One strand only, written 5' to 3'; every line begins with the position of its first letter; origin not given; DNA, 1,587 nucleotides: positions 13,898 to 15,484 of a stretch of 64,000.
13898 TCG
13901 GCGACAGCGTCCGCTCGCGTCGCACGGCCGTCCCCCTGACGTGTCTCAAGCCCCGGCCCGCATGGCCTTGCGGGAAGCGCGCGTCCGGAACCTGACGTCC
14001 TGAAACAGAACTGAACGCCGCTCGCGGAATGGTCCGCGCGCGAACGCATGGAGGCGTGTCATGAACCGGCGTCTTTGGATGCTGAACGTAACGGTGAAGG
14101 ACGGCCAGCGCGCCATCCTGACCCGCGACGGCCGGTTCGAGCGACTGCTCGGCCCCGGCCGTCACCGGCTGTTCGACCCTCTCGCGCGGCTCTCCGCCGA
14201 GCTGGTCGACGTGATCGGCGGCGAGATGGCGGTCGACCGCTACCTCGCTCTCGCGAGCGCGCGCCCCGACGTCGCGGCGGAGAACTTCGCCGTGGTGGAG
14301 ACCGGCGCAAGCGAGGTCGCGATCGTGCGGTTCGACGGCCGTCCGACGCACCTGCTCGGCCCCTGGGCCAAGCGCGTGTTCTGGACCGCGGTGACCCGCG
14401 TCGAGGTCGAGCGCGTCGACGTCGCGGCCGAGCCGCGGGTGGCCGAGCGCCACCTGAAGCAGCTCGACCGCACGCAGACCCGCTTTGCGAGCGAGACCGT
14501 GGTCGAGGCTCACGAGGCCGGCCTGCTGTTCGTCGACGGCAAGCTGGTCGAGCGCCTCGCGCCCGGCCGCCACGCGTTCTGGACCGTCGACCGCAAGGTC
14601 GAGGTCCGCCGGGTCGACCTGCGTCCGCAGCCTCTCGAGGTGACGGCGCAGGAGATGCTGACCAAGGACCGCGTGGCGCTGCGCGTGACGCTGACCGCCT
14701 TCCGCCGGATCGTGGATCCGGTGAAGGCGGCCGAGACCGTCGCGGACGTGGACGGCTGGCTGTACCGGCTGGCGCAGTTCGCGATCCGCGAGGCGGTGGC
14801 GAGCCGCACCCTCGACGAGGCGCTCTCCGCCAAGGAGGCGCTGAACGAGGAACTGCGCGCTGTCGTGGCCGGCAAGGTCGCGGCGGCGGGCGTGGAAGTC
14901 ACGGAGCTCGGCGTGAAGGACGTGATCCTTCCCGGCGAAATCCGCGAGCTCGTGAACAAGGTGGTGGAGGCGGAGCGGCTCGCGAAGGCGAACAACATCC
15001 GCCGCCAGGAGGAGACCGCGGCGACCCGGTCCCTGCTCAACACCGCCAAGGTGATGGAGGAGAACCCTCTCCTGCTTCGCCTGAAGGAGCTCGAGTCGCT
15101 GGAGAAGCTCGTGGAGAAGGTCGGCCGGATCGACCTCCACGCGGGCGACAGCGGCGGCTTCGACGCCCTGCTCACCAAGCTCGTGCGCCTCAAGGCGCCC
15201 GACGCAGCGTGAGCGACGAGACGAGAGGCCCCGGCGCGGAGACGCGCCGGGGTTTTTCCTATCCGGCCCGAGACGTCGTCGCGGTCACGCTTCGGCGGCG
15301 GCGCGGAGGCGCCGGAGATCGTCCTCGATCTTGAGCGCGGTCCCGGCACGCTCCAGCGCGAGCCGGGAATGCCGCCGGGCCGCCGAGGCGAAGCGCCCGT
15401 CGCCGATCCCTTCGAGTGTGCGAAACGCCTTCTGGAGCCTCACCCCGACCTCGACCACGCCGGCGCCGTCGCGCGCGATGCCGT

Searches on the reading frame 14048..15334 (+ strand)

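Call 62: search_protein_families(library=pfam, proteins=[window:14048-15334:+, window:14061-15212:+])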
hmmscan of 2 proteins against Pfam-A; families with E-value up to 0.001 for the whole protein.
window:14048-15334:+ (428 aa): 0 families

window:14061-15212:+ (383 aa): 2 families
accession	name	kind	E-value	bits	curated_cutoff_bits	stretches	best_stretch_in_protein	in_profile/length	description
PF01145.31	Band_7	-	2.2e-30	106.5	23.6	1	147-318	2-175/176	SPFH domain / Band 7 family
PF13421.11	Band_7_1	-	2.1e-05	24.7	24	0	229-302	132-207/211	SPFH domain-Band 7 family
